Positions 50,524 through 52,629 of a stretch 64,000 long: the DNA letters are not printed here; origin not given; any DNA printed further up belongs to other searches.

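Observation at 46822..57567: Archaeal gene set for a CDP-linked 3,6-dideoxy, possibly C-branched hexose (yersiniose-like) pathway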

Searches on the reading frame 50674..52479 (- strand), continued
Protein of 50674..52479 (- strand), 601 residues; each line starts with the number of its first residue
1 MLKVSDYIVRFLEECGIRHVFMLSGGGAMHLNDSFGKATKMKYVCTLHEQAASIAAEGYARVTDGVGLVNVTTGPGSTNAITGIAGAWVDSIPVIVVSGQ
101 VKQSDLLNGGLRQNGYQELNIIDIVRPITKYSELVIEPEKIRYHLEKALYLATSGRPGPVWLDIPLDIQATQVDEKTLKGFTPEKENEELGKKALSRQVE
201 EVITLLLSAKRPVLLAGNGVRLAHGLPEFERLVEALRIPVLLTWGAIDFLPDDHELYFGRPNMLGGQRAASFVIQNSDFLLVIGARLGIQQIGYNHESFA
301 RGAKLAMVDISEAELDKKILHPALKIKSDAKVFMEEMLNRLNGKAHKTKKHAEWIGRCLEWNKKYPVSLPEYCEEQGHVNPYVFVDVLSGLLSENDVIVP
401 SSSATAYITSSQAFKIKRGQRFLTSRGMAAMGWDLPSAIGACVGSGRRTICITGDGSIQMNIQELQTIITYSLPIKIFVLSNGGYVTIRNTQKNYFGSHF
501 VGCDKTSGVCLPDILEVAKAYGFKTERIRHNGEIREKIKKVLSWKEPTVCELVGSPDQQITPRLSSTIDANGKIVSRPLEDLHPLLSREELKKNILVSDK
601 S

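Call 43: find_encoding_contigs(protein=P0123, flank=10000, max_places=2)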
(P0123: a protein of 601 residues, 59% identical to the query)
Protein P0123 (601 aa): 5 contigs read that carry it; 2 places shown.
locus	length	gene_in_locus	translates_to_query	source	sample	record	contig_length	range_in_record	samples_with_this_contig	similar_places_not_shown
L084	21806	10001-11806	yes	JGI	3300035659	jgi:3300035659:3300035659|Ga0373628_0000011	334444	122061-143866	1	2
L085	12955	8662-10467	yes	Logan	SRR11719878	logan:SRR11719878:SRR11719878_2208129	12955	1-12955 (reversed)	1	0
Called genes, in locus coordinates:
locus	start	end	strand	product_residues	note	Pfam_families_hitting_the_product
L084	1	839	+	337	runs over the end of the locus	PF04055:Radical_SAM, PF13353:Fer4_12 (faint), PF13186:SPASM (faint)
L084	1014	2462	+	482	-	PF02310:B12-binding, PF04055:Radical_SAM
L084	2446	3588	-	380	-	PF04055:Radical_SAM, PF13353:Fer4_12 (faint), PF13186:SPASM (weak)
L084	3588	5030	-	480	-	PF02310:B12-binding, PF04055:Radical_SAM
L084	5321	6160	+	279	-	-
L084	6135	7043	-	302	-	PF00535:Glycos_transf_2, PF10111:Glyco_tranf_2_2, PF13641:Glyco_tranf_2_3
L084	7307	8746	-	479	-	PF01663:Phosphodiest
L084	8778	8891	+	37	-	-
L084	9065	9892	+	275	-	PF00106:adh_short, PF08659:KR, PF13561:adh_short_C2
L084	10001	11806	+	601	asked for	PF02776:TPP_enzyme_N, PF00205:TPP_enzyme_M, PF02775:TPP_enzyme_C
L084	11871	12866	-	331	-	PF04055:Radical_SAM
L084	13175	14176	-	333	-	PF04055:Radical_SAM, PF13353:Fer4_12 (weak), PF13186:SPASM (weak)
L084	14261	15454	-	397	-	PF02156:Glyco_hydro_26 (weak)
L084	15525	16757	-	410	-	-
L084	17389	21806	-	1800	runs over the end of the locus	PF04101:Glyco_tran_28_C, PF04055:Radical_SAM, PF00535:Glycos_transf_2, PF10111:Glyco_tranf_2_2, PF13641:Glyco_tranf_2_3, PF04055:Radical_SAM, PF04055:Radical_SAM, PF13186:SPASM, +2 more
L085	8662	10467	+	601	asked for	PF02776:TPP_enzyme_N, PF00205:TPP_enzyme_M, PF02775:TPP_enzyme_C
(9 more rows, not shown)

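Call 51: search_solved_structures(query=window:50674-52479:-, max_evalue=1e-100, show_alignments=1)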
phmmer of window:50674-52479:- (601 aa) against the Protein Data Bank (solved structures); distinct sequences matched with E-value up to 1e-100: 1.
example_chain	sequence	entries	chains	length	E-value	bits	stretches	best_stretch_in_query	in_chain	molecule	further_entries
8rph_A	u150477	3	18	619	3.1e-136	458.7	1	2-594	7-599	Thiamine pyrophosphate-binding protein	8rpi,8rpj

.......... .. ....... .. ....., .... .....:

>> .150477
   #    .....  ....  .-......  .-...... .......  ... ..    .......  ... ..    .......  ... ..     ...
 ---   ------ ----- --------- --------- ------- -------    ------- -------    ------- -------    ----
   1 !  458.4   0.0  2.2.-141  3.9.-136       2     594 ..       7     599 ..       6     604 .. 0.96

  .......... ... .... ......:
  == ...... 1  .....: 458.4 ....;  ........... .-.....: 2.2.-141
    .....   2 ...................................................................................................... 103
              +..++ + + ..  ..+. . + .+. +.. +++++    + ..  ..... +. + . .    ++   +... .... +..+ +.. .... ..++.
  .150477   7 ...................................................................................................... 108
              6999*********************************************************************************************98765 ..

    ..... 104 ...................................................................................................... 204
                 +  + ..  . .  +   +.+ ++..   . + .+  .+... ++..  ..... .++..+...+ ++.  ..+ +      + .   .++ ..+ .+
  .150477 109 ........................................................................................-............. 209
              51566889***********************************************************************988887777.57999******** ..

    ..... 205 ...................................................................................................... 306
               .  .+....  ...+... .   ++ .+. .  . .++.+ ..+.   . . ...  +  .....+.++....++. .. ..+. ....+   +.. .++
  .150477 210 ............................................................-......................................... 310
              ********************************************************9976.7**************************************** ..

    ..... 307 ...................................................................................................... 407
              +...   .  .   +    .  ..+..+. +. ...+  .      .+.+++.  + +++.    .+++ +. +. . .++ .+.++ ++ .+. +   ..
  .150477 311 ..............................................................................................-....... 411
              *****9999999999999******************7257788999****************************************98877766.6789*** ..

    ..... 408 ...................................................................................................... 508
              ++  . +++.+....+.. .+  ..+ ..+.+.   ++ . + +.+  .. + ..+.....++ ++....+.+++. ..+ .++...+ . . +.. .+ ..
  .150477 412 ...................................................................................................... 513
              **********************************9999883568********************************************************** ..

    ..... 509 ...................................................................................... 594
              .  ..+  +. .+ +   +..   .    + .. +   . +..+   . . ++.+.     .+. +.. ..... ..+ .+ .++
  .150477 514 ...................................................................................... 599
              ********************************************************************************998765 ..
